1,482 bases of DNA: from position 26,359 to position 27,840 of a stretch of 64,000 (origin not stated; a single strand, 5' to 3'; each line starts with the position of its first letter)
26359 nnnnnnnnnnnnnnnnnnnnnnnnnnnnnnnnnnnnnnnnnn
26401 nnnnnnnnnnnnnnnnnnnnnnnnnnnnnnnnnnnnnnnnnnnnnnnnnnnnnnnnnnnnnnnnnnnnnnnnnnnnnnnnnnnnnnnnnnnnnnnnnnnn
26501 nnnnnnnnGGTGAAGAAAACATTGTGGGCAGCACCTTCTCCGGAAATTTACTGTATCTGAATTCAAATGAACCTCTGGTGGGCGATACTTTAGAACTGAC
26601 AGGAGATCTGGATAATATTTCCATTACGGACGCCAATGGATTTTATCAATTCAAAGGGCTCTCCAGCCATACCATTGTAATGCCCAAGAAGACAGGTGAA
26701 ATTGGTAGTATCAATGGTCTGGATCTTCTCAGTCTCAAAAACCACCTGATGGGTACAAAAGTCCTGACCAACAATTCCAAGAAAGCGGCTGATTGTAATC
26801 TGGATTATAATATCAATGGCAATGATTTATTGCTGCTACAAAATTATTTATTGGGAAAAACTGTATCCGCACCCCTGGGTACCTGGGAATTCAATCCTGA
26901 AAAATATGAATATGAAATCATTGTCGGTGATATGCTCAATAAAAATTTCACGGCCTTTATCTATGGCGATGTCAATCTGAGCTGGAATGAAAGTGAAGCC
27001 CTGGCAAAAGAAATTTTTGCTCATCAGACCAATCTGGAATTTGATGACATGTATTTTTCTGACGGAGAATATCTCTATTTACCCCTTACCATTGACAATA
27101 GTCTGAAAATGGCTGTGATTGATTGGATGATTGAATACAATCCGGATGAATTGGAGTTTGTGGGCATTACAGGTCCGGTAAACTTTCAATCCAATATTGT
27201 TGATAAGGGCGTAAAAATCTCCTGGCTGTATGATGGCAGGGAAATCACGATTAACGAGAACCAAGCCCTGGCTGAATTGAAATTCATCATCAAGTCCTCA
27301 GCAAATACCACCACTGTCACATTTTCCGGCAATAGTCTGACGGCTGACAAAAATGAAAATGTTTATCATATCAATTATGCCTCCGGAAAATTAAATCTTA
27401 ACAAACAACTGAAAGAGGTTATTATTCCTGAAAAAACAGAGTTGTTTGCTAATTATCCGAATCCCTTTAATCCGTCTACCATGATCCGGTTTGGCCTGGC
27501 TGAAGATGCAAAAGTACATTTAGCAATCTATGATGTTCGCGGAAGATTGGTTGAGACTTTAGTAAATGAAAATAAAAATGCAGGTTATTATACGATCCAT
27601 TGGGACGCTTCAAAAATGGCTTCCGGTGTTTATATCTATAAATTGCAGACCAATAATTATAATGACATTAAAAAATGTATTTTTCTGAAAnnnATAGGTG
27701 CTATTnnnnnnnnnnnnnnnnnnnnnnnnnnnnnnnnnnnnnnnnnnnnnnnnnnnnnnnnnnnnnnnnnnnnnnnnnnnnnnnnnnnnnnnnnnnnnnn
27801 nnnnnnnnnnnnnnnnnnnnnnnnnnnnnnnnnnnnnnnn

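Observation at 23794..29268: Cohesin/dockerin-like assembly built on T9SS cargo proteins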

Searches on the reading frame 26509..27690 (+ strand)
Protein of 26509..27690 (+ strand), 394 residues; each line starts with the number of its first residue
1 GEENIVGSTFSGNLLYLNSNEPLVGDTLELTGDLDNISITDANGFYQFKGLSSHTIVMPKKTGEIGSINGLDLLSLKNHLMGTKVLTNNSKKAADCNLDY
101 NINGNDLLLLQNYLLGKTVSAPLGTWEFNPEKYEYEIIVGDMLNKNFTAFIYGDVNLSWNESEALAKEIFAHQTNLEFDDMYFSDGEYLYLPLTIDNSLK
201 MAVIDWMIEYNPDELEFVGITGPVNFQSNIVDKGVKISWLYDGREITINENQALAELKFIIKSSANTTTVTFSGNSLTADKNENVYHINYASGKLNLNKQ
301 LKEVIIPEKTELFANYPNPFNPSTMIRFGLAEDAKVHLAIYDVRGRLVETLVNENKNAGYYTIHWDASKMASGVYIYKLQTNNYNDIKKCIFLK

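Call 39: search_protein_families(library=pfam, alignment_id=A2, max_evalue=0.01)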
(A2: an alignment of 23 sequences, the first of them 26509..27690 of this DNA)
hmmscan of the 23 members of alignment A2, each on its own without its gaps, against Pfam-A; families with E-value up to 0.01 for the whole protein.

A. member 1, window:26509-27690:+ (394 aa): 4 families
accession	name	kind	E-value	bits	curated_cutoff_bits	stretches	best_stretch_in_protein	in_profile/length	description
PF18962.6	Por_Secre_tail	-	1e-11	45.4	27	1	316-391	2-74/75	Secretion system C-terminal sorting domain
PF00404.24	Dockerin_1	-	2.1e-10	41.1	22.9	1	66-115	8-57/57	Dockerin type I domain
PF00963.24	Cohesin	-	2.7e-09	37.8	24.1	1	186-285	13-127/139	Cohesin domain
PF13860.13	FlgD_ig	-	1.1e-06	29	27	1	327-382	15-76/79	FlgD Ig-like domain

B. families by the number of members that match (of 23 scanned): 13 families
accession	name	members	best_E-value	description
PF18962.6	Por_Secre_tail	23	2.3e-12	Secretion system C-terminal sorting domain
PF00404.24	Dockerin_1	22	2.1e-13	Dockerin type I domain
PF13860.13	FlgD_ig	17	1.9e-11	FlgD Ig-like domain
PF13585.12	CHU_C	13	1.6e-07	CHU_C Type IX secretion signal domain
PF13620.12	CarboxypepD_reg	12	6.5e-09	Carboxypeptidase regulatory-like domain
PF17210.9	SdrD_B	11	8.9e-07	SdrD B-like domain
PF00963.24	Cohesin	8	3e-12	Cohesin domain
PF13715.12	CarbopepD_reg_2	6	1.8e-05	CarboxypepD_reg-like domain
PF17802.7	SpaA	3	0.00097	Prealbumin-like fold domain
PF19910.5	DUF6383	1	0.00039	Domain of unknown function (DUF6383)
PF09430.16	EMC7_beta-sandw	1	0.0025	ER membrane protein complex subunit 7, beta-sandwich domain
PF14289.11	DUF4369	1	0.0051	Domain of unknown function (DUF4369)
PF25020.1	TTR_TEN1-4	1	0.008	Teneurin TTR-like domain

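Call 47: predict_structure(alignment_id=A2)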
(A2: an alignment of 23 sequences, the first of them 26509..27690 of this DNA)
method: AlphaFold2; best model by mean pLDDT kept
length: 394 residues; sequences in the alignment: 23
mean_pLDDT: 88.3   pTM: 0.70
mean pLDDT of the five models: 88.3, 88.2, 87.8, 87.1, 86.0
residues with pLDDT >= 90: 259; 70-90: 102; 50-70: 22; < 50: 11
segments of 3 or more residues with pLDDT < 50: 1-4, 162-164, 300-303
pLDDT, mean of each block of 10 residues (from residue 1): 65 89 92 91 94 91 77 95 92 92 95 92 90 91 94 89 52 81 80 92 94 94 93 93 87 91 85 87 88 74 68 90 92 97 96 93 92 97 95 93
secondary structure, 60 per line:
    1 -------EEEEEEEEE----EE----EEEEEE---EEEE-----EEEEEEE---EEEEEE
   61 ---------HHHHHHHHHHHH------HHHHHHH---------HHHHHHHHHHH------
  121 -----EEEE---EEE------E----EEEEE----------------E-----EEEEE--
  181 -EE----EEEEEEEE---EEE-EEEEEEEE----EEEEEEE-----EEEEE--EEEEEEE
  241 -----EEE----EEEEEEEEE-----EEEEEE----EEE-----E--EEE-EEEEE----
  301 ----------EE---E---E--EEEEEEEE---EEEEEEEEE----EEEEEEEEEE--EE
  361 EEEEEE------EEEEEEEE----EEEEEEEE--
elements in order: E8-16 E27-32 E36-39 E45-51 E55-60 H70-81 H88-94 H104-114 E126-129 E133-135 E147-151 E174-178 E188-195 E199-201 E203-210 E215-221 E227-231 E234-240 E246-248 E253-261 E267-272 E277-279 E288-290 E292-296 E323-330 E334-342 E347-356 E359-366 E373-380 E385-392

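Call 50: fold_search(model_id=the predicted structure, library=pdb)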
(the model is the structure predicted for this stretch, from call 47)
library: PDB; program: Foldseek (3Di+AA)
matches with E <= 10: 1877; with E <= 0.001: 174
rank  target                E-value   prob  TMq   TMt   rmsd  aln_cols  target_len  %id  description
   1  2w1n                  1.2e-10  1.00  0.28  0.46  20.5       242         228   12  cohesin and fibronectin type-III double module construct from the Clostridium perfringens glycoside hydrolase GH84C (released 2009-02-03)
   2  3rkp_B                2.3e-08  1.00  0.22  0.24  18.0       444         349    9  Crystal structure of BcpA*(D312A), the major pilin subunit of Bacillus cereus (released 2012-05-30)
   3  4fl4_L                4.7e-08  1.00  0.30  0.37  16.8       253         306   14  Scaffoldin conformation and dynamics revealed by a ternary complex from the Clostridium thermocellum cellulosome (released 2012-06-27)
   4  4fl4_I                4.7e-08  1.00  0.29  0.36  14.4       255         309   13  Scaffoldin conformation and dynamics revealed by a ternary complex from the Clostridium thermocellum cellulosome (released 2012-06-27)
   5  3kcp_A                5.8e-08  1.00  0.30  0.38  11.2       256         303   14  Crystal structure of interacting Clostridium thermocellum multimodular components (released 2010-02-09)
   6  4fl4_C                6.1e-08  1.00  0.29  0.36  14.6       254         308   16  Scaffoldin conformation and dynamics revealed by a ternary complex from the Clostridium thermocellum cellulosome (released 2012-06-27)
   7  3rkp_A                6.8e-08  1.00  0.22  0.24  15.9       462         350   10  Crystal structure of BcpA*(D312A), the major pilin subunit of Bacillus cereus (released 2012-05-30)
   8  2vn5_A                8.5e-08  1.00  0.26  0.65   3.8       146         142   20  The Clostridium cellulolyticum dockerin displays a dual binding mode for its cohesin partner (released 2008-05-20)
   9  6kgf_C                9.5e-08  1.00  0.28  0.69   3.1       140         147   20  Crystal structure of CaDoc0917(R16D)-CaCohA2 complex at pH 8.2 (released 2020-07-08)
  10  2jh2_C                1.2e-07  1.00  0.27  0.74   3.2       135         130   18  X-ray crystal structure of a cohesin-like module from Clostridium perfringens (released 2007-11-06)
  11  3kpt_B                1.2e-07  1.00  0.22  0.24  16.1       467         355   10  Crystal structure of BcpA, the major pilin subunit of Bacillus cereus (released 2009-11-24)
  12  5nrm_A                1.5e-07  1.00  0.28  0.72   3.1       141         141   23  Crystal structure of the sixth cohesin from Acetivibrio cellulolyticus' scaffoldin B in complex with Cel5 dockerin S51 (released 2018-01-31)
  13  1g1k_A                2.0e-07  1.00  0.26  0.64   4.0       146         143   20  COHESIN MODULE FROM THE CELLULOSOME OF CLOSTRIDIUM CELLULOLYTICUM (released 2000-11-22)
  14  3l8q_B                2.0e-07  1.00  0.25  0.28  13.5       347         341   10  Structure analysis of the type II cohesin dyad from the adaptor ScaA scaffoldin of Acetivibrio cellulolyticus (released 2010-05-05)
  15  6kgc_A                2.1e-07  1.00  0.28  0.71   3.2       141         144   20  Crystal structure of CaDoc0917(R49D)-CaCohA2 complex at pH 5.4 (released 2020-07-08)
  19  6kgf_A                3.1e-07  1.00  0.28  0.71   3.2       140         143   19  Crystal structure of CaDoc0917(R16D)-CaCohA2 complex at pH 8.2 (released 2020-07-08)
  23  2jh2_B                3.9e-07  1.00  0.27  0.70   3.3       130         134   18  X-ray crystal structure of a cohesin-like module from Clostridium perfringens (released 2007-11-06)
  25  2jh2_A                5.6e-07  1.00  0.28  0.74   2.9       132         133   17  X-ray crystal structure of a cohesin-like module from Clostridium perfringens (released 2007-11-06)
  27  2xdh                  7.8e-07  1.00  0.27  0.70   3.6       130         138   17  Non-cellulosomal cohesin from the hyperthermophilic archaeon Archaeoglobus fulgidus (released 2010-05-26)
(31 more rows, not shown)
